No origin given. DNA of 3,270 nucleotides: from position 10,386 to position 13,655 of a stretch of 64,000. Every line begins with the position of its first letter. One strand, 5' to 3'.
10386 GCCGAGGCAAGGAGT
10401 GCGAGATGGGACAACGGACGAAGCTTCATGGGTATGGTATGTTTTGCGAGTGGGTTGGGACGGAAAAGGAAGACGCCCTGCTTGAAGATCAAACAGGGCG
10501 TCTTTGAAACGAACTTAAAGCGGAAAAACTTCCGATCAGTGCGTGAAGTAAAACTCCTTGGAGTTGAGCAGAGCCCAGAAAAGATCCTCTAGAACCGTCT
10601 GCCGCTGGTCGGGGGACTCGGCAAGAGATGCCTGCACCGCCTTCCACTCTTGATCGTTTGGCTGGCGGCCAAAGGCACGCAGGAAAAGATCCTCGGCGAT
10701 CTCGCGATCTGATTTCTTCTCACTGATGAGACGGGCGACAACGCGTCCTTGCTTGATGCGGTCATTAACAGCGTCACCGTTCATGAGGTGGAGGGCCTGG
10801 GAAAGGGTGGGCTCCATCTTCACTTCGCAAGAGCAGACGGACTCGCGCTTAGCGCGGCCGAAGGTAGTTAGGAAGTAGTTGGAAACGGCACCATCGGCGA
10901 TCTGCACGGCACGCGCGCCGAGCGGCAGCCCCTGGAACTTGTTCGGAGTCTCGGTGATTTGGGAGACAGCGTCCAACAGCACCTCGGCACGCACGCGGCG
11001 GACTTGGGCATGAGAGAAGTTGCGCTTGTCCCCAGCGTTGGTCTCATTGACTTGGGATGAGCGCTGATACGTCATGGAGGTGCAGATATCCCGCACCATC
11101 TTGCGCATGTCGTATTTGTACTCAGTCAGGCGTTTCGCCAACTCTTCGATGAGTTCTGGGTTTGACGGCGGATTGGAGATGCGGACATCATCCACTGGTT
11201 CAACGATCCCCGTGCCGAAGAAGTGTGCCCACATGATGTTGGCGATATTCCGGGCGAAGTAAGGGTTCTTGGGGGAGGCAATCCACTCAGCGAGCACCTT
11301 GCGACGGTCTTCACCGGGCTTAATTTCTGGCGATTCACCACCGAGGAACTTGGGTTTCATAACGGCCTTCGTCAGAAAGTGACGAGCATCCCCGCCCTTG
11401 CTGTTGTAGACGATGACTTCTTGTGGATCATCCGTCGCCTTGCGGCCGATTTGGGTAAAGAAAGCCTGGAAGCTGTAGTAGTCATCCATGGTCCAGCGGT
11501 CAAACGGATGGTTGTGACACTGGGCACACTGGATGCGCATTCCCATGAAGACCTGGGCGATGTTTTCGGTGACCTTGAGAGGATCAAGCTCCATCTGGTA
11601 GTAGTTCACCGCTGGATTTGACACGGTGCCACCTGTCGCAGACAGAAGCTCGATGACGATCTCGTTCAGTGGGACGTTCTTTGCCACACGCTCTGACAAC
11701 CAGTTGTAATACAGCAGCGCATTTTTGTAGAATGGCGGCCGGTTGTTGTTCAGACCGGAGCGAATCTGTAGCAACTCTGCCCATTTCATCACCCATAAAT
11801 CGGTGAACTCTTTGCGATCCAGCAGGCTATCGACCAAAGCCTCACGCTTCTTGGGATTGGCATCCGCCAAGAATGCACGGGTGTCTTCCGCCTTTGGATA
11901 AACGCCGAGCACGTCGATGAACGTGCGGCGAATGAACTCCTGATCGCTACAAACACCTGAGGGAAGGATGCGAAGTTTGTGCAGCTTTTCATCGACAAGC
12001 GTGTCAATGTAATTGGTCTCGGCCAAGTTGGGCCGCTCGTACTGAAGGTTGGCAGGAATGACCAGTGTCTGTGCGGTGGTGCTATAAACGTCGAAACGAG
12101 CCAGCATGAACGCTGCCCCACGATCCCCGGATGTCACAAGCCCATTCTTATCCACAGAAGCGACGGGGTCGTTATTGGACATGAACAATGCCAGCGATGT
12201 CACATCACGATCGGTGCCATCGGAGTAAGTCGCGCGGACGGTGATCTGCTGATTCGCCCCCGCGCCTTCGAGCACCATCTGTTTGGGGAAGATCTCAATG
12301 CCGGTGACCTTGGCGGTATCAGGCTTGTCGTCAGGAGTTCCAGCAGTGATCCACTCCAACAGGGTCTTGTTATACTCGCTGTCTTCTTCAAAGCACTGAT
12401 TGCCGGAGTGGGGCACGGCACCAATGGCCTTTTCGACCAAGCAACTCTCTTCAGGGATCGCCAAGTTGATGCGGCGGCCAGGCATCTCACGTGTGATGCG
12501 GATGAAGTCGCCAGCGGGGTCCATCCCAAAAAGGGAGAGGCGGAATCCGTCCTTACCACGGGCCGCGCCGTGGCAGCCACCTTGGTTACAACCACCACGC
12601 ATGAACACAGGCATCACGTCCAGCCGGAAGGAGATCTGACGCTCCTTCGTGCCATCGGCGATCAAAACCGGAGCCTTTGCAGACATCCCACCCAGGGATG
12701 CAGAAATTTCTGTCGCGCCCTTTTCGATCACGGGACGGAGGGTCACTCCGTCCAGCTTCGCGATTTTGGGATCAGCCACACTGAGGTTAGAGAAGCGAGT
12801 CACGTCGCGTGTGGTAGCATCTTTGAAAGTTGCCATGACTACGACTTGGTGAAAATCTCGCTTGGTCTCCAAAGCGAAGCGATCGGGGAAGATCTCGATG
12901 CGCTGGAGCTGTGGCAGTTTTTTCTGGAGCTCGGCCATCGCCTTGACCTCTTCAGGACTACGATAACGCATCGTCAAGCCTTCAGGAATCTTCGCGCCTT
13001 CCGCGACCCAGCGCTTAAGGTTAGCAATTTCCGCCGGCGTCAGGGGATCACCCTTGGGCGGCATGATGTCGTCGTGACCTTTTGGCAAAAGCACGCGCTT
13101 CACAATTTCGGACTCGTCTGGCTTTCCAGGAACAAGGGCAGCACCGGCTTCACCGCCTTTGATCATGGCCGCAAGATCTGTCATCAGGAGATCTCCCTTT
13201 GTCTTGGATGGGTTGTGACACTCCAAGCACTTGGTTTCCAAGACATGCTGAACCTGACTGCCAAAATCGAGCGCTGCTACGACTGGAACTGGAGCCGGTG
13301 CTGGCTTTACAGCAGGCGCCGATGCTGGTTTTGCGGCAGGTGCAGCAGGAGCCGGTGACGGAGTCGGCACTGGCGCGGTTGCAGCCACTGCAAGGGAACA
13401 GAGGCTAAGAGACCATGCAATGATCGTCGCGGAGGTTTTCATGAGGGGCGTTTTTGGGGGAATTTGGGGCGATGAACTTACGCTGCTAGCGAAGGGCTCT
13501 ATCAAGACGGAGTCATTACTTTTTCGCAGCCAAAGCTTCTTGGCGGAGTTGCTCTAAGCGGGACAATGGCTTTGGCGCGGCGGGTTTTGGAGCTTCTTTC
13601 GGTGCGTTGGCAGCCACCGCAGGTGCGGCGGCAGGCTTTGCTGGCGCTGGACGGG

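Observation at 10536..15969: PSD1 cytochrome-c/DUF1549/DUF1553 giant paired with a double-PPC-domain secreted protein instead of the canonical DUF1501 partner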

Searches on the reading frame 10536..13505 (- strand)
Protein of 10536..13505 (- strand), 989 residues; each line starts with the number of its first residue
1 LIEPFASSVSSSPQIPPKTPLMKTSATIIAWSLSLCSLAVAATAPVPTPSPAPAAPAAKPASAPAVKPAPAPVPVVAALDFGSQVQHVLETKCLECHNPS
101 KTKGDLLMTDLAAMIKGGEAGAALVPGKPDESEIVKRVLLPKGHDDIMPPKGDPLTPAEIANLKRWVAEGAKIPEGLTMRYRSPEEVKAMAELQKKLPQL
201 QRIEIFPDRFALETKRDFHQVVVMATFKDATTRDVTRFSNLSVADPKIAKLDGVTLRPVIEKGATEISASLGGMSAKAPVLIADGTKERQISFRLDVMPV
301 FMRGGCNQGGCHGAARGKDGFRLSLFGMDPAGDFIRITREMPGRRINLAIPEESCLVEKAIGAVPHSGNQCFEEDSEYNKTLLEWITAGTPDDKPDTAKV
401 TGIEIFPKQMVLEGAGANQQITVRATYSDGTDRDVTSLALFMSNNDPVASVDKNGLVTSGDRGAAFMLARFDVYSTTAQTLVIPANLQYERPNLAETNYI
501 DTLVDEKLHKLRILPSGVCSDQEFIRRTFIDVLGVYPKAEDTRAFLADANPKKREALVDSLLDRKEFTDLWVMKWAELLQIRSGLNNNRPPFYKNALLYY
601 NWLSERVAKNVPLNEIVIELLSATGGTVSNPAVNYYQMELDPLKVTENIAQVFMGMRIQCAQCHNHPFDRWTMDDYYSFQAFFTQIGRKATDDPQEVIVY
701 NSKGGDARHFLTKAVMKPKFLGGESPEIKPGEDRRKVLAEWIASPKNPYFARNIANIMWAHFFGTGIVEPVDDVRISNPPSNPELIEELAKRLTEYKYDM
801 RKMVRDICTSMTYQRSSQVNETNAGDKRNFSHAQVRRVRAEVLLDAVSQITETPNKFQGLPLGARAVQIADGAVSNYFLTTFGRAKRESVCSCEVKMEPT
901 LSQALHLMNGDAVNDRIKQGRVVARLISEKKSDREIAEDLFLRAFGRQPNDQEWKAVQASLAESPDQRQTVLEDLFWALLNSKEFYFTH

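Call 5: search_protein_families(library=pfam, proteins=[window:10536-13505:-], max_evalue=0.01)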
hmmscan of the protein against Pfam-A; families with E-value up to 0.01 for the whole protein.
window:10536-13505:- (989 aa): 6 families
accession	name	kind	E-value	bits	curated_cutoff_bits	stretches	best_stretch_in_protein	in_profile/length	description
PF07587.16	PSD1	-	7.6e-45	153.7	28.5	1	734-959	1-242/244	Protein of unknown function (DUF1553)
PF07583.16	PSCyt2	-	2.2e-44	152.3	29.8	1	500-686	2-207/209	Protein of unknown function (DUF1549)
PF07635.16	PSCyt1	-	9.1e-14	52.3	22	1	93-152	1-59/59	Planctomycete cytochrome C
PF02368.24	Big_2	-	1.1e-05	25.7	22.8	1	400-463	2-60/79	Bacterial Ig-like domain (group 2)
PF13442.11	Cytochrome_CBB3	-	4e-05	24.3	27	0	85-167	6-68/68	Cytochrome C oxidase, cbb3-type, subunit III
PF08811.16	DUF1800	-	0.0049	16.5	26.1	0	731-986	224-418/419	Protein of unknown function (DUF1800)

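Call 24: find_homologous_proteins(query=window:10536-13442:-)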
Query window:10536-13442:- (968 aa): 6338 proteins with E <= 0.001 among 8000 candidates; the best 120 are listed.
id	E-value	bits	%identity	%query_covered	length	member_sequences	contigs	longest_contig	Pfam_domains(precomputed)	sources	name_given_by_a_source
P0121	0.0e+0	2219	100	100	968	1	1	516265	PF07587.17,PF07635.17,PF02368.25,PF07583.17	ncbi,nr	ncbi:MAG: DUF1553 domain-containing protein [Verrucomicrobiaceae bacterium]|nr:DUF1553 domain-contai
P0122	0.0e+0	2120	95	100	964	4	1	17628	PF07587.17,PF07635.17,PF07583.17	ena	-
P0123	0.0e+0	2022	100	91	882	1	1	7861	PF07587.17,PF07635.17,PF07583.17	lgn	-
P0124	0.0e+0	2002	93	95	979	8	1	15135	PF07587.17,PF07635.17,PF07583.17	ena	-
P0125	0.0e+0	1732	79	94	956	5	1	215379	PF07587.17,PF07635.17,PF07583.17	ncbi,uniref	ncbi:DUF1549 domain-containing protein [Prosthecobacter sp.]|uniref:DUF1549 domain-containing protei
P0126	0.0e+0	1728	78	94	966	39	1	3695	PF07587.17,PF07635.17,PF07583.17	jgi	jgi:mono/diheme cytochrome c family protein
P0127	0.0e+0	1728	78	94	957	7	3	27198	PF07587.17,PF07635.17,PF07583.17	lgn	-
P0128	0.0e+0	1725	78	94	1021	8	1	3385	PF07587.17,PF07635.17,PF07583.17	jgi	jgi:hypothetical protein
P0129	0.0e+0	1725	78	94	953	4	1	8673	PF07587.17,PF07635.17,PF13442.12,PF07583.17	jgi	jgi:hypothetical protein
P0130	0.0e+0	1723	78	94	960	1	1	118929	PF07587.17,PF07635.17,PF13442.12,PF07583.17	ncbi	-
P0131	0.0e+0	1723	78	94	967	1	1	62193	PF07587.17,PF07635.17,PF07583.17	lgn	-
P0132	0.0e+0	1720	78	94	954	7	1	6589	PF07587.17,PF07635.17,PF13442.12,PF07583.17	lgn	-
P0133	0.0e+0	1718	78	95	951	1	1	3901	PF07587.17,PF07635.17,PF07583.17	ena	-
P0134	0.0e+0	1717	78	94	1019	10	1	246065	PF07587.17,PF07635.17,PF07583.17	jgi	jgi:hypothetical protein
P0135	0.0e+0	1716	78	94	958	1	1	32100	PF07587.17,PF07635.17,PF07583.17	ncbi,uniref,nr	ncbi:DUF1549 domain-containing protein [Prosthecobacter sp.]|uniref:DUF1549 domain-containing protei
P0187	0.0e+0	1679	77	94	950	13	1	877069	PF07587.17,PF07635.17,PF07583.17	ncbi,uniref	ncbi:PSD1 and planctomycete cytochrome C domain-containing protein [Prosthecobacter algae]|uniref:PS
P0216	0.0e+0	1663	75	94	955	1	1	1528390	PF07587.17,PF07635.17,PF07583.17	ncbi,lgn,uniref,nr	ncbi:cytochrome c [Prosthecobacter fusiformis]|uniref:Cytochrome c n=1 Tax=Prosthecobacter fusiformi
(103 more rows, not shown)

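Call 25: find_encoding_contigs(protein=P0216, flank=10000, max_places=2)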
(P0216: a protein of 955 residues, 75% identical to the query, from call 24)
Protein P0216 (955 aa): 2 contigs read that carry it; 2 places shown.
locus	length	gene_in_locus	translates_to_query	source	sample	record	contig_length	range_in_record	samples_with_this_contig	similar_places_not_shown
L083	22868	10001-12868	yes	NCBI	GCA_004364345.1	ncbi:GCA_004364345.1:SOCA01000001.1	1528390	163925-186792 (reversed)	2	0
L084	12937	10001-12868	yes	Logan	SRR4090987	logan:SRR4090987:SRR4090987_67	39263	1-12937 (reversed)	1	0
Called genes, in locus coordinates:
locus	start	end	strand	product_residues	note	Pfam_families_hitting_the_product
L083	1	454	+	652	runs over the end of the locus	PF28492:Beta_helix_4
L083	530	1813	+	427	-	-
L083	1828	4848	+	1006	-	PF13620:CarboxypepD_reg, PF07715:Plug (weak), PF00593:TonB_dep_Rec_b-barrel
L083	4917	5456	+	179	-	-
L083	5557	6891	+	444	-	PF07394:DUF1501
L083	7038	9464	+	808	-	PF04151:PPC (weak)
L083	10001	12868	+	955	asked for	PF07635:PSCyt1, PF07583:PSCyt2, PF07587:PSD1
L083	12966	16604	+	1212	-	-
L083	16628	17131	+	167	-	-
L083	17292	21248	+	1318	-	PF13472:Lipase_GDSL_2, PF23500:DUF7133, PF13646:HEAT_2, PF00127:Copper-bind, PF13473:Cupredoxin_1 (faint)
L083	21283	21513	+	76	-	-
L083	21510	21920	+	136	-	PF01850:PIN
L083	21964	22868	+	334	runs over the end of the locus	-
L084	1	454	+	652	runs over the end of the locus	PF28492:Beta_helix_4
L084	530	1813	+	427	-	-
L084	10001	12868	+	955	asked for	PF07635:PSCyt1, PF07583:PSCyt2, PF07587:PSD1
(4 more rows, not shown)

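Call 26: find_encoding_contigs(protein=P0187, flank=10000, max_places=2)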
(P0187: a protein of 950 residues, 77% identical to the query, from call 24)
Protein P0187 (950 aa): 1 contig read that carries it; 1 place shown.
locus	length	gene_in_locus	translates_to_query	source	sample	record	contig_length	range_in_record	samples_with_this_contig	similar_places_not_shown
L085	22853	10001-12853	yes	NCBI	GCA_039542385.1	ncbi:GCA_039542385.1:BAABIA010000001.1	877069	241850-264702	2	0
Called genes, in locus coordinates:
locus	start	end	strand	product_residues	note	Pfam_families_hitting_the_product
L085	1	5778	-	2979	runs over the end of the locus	PF07719:TPR_2 (faint), PF12569:NatA_aux_su (faint), PF13371:TPR_9 (faint), PF13414:TPR_11 (faint), PF13428:TPR_14 (faint), PF13431:TPR_17 (faint), PF14559:TPR_19 (faint)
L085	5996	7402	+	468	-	PF20254:DMFA2_C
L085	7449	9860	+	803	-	PF23500:DUF7133, PF00034:Cytochrom_C, PF13442:Cytochrome_CBB3 (weak)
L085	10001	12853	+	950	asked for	PF07635:PSCyt1, PF07583:PSCyt2, PF07587:PSD1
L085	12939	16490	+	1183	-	-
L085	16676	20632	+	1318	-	PF00657:Lipase_GDSL (weak), PF13472:Lipase_GDSL_2, PF23500:DUF7133, PF13646:HEAT_2, PF00127:Copper-bind, PF13473:Cupredoxin_1 (faint)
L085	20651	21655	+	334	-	PF06283:ThuA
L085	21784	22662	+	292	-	PF13509:S1_2, PF17783:WHD_CvfB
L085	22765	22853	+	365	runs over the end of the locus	PF02073:Peptidase_M29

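Call 27: find_encoding_contigs(protein=P0121, flank=10000, max_places=2)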
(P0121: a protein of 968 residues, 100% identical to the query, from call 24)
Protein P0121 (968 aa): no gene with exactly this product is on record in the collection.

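Call 28: search_solved_structures(query=window:10536-13442:-, max_evalue=1)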
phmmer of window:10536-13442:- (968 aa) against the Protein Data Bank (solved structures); distinct sequences matched with E-value up to 1: 6.
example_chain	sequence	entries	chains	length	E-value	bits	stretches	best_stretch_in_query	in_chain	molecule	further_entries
9ifo_A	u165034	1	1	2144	8.9e-22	80.1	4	378-458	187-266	Teneurin-Like Protein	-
9pt5_A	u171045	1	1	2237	1.1e-21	79.9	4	378-458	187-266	Teneurin-like protein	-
8gyr_A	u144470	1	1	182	0.015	16.5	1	368-432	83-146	Leptospira Immunoglobulin-like protein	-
8gyr_B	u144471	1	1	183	0.018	16.2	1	368-432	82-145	LigA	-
2mqg_A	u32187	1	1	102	0.14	13.2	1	378-451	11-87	LigB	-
2mog_A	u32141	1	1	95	0.16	13.1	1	380-451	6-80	Bacterial Ig-like domain, group 2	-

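Call 30: search_solved_structures(query=window:10536-13442:-, max_evalue=0.001, show_alignments=1)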
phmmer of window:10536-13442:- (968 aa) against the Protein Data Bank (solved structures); distinct sequences matched with E-value up to 0.001: 2.
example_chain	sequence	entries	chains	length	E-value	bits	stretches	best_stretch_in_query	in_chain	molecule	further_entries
9ifo_A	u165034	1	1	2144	8.9e-22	80.1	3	378-458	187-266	Teneurin-Like Protein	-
9pt5_A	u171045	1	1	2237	1.1e-21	79.9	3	378-458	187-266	Teneurin-like protein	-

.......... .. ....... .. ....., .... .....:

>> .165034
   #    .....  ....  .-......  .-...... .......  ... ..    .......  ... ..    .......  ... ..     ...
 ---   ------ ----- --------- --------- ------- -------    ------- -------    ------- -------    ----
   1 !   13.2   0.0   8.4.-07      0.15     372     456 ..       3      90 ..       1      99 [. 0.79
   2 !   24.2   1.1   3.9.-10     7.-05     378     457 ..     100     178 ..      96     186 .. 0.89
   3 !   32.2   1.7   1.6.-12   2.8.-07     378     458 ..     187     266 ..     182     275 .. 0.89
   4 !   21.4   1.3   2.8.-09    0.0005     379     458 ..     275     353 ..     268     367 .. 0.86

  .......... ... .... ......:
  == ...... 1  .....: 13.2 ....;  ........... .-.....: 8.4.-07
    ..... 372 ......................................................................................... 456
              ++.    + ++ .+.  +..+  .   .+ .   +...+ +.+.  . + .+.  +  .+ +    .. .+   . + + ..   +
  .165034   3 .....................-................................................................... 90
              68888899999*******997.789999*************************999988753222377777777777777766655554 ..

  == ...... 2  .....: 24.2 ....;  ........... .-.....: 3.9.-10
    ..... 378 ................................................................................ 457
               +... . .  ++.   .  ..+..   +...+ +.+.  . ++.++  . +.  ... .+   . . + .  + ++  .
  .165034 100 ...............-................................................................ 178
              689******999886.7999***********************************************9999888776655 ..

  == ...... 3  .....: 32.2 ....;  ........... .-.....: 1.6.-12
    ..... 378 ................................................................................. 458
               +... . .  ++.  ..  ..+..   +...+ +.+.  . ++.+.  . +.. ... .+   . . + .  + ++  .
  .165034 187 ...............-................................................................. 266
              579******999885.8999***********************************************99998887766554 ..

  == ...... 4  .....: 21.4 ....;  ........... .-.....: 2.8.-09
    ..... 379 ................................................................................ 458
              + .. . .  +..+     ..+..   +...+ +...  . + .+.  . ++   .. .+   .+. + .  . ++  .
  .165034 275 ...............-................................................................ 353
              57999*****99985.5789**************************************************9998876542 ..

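Call 38: find_homologous_proteins(query=L083:5557-6891:+)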
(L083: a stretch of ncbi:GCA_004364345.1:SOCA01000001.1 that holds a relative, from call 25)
Query L083:5557-6891:+ (444 aa): 8000 proteins with E <= 0.001 among 8000 candidates; the best 120 are listed.
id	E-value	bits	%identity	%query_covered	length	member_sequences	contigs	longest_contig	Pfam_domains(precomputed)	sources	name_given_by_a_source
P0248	1.6e-291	985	95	100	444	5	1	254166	PF07394.18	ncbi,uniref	ncbi:DUF1501 domain-containing protein [Prosthecobacter sp. SYSU 5D2]|uniref:DUF1501 domain-containi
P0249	1.4e-288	975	94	100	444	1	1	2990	PF07394.18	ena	-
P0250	8.6e-288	973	93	100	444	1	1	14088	PF07394.18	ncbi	-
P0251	4.7e-283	957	92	100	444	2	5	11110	PF07394.18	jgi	jgi:hypothetical protein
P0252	1.1e-282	956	93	100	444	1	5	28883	PF07394.18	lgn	-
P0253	4.6e-282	954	92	100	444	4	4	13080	PF07394.18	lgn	-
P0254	1.4e-281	952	92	100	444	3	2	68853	PF07394.18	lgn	-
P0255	5.9e-280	947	91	100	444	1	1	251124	PF07394.18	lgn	-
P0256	1.0e-279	946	91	100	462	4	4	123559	PF07394.18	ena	-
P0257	3.2e-279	944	90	100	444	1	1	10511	PF07394.18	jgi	jgi:hypothetical protein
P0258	1.0e-278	943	90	100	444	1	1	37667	PF07394.18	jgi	jgi:Protein of unknown function (DUF1501)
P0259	1.5e-278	942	90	100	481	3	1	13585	PF07394.18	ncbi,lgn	-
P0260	2.0e-278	942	91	100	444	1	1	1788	PF07394.18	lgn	-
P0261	2.2e-278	942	89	100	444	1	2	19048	PF07394.18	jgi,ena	jgi:hypothetical protein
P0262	7.8e-274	927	88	100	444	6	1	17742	PF07394.18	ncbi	-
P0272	7.3e-270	913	88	100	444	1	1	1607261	PF07394.18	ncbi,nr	ncbi:MAG: DUF1501 domain-containing protein [Verrucomicrobiaceae bacterium]|nr:DUF1501 domain-contai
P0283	1.2e-265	899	86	100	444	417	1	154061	PF07394.18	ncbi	ncbi:MAG: DUF1501 domain-containing protein [Prosthecobacter sp.]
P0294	1.6e-261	886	84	100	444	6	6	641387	PF07394.18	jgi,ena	-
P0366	7.2e-237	805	78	100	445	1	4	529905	PF07394.18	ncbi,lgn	-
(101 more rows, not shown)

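Call 39: find_encoding_contigs(protein=P0366, flank=10000, max_places=4)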
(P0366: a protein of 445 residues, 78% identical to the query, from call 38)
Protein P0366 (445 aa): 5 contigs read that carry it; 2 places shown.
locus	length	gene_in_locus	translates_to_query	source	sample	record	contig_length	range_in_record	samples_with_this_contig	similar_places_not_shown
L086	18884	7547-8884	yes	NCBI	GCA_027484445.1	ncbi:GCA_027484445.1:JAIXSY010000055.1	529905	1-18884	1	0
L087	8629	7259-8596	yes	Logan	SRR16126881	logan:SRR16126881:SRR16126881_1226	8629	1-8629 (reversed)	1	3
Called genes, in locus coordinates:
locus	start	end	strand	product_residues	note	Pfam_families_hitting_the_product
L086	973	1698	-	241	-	-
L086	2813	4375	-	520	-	PF00450:Peptidase_S10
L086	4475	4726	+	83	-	-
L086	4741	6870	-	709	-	-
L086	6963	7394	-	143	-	PF13442:Cytochrome_CBB3 (weak)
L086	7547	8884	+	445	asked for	PF07394:DUF1501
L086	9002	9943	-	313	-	-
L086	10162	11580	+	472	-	PF00884:Sulfatase, PF01663:Phosphodiest (faint), PF16347:SGSH_C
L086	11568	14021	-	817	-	PF13641:Glyco_tranf_2_3, PF00535:Glycos_transf_2, PF10111:Glyco_tranf_2_2, PF13632:Glyco_trans_2_3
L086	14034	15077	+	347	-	PF13793:Pribosyltran_N, PF00156:Pribosyltran, PF14572:Pribosyl_synth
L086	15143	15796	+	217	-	PF01386:Ribosomal_L25p, PF14693:Ribosomal_TL5_C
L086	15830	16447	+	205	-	PF01195:Pept_tRNA_hydro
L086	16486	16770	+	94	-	PF01250:Ribosomal_S6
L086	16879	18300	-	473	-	PF01595:CNNM, PF00571:CBS (faint), PF03471:CorC_HlyC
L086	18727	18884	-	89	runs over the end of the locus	PF00253:Ribosomal_S14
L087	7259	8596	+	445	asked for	PF07394:DUF1501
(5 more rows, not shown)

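Call 40: find_encoding_contigs(protein=P0272, flank=10000, max_places=2)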
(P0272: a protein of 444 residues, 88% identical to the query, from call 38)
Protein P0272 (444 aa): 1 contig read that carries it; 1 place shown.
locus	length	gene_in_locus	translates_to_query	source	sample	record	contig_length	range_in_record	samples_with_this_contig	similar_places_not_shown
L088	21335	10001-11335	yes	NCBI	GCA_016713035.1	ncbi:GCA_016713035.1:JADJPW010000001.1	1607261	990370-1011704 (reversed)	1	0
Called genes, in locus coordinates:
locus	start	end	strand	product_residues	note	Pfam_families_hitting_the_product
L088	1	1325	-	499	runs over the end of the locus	PF00884:Sulfatase, PF01663:Phosphodiest, PF16347:SGSH_C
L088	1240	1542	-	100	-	-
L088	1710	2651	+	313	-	PF00135:COesterase, PF20434:BD-FAE, PF07859:Abhydrolase_3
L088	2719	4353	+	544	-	PF00884:Sulfatase, PF16347:SGSH_C (weak)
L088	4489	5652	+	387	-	PF00988:CPSase_sm_chain, PF00117:GATase, PF07722:Peptidase_C26 (weak)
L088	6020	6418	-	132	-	PF01346:FKBP_N, PF00254:FKBP_C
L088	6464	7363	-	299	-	PF13145:Rotamase_2, PF13616:Rotamase_3, PF00639:Rotamase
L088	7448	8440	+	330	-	PF00768:Peptidase_S11, PF13354:Beta-lactamase2 (weak)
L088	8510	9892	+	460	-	-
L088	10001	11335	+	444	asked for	PF07394:DUF1501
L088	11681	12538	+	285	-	PF06325:PrmA, PF05175:MTS, PF13489:Methyltransf_23 (weak), PF08241:Methyltransf_11, PF08242:Methyltransf_12 (weak), PF13649:Methyltransf_25, PF13847:Methyltransf_31 (weak)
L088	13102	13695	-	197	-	-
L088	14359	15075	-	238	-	-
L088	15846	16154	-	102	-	-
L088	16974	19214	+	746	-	PF02171:Piwi (faint)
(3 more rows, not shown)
